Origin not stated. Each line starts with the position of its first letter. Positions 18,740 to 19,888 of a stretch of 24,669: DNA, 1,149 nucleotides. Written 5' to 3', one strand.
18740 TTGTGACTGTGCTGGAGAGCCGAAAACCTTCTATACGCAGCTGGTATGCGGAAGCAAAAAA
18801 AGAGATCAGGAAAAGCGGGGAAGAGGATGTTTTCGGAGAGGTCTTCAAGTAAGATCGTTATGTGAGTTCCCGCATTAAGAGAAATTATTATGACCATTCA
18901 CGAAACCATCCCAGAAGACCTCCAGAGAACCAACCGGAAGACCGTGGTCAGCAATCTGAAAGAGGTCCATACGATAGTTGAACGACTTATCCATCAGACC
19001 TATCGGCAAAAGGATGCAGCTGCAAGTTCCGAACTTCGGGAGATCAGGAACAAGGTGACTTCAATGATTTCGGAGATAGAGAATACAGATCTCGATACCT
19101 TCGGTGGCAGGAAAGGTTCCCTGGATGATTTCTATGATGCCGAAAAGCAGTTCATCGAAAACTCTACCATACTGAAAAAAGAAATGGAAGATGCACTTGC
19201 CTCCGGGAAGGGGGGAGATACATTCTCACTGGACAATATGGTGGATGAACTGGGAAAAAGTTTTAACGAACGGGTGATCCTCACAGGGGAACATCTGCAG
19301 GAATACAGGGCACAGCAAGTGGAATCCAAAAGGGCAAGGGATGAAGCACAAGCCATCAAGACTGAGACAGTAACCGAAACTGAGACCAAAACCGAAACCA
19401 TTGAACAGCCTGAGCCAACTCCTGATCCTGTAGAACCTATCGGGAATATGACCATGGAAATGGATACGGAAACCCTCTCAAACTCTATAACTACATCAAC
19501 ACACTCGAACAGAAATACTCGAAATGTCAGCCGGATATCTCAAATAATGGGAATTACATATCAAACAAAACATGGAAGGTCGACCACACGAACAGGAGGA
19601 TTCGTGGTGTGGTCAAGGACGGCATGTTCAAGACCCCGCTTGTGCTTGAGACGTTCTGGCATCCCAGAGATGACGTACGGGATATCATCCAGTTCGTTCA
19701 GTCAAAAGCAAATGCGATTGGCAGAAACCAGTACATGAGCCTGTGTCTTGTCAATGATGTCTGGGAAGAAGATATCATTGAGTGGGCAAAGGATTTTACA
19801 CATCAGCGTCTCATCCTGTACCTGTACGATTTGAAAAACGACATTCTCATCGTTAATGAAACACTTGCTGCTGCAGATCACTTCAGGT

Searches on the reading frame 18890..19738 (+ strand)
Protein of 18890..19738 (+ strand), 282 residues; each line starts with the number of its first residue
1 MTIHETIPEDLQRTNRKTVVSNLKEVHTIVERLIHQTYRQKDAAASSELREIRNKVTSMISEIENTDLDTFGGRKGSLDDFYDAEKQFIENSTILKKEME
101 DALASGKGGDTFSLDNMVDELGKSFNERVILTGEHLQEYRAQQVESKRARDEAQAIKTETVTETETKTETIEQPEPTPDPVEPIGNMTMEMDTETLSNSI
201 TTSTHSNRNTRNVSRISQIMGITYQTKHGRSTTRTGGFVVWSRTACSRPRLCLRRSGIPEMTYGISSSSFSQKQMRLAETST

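Call 6: search_protein_families(library=pfam, proteins=[window:18890-19738:+], max_evalue=0.1)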
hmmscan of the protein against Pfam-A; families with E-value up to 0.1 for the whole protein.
window:18890-19738:+ (282 aa): 2 families
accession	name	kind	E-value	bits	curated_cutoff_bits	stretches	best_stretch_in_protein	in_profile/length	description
PF06160.17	EzrA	-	0.0055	15.5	39.6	1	5-71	211-276/557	Septation ring formation regulator, EzrA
PF19775.4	DUF6261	-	0.045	14.1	27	0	7-63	74-130/154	Family of unknown function (DUF6261)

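Call 7: search_protein_families(library=ncbifam, proteins=[window:18890-19738:+], max_evalue=0.1)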
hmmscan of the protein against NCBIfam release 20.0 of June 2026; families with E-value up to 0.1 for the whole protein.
window:18890-19738:+ (282 aa): 0 families
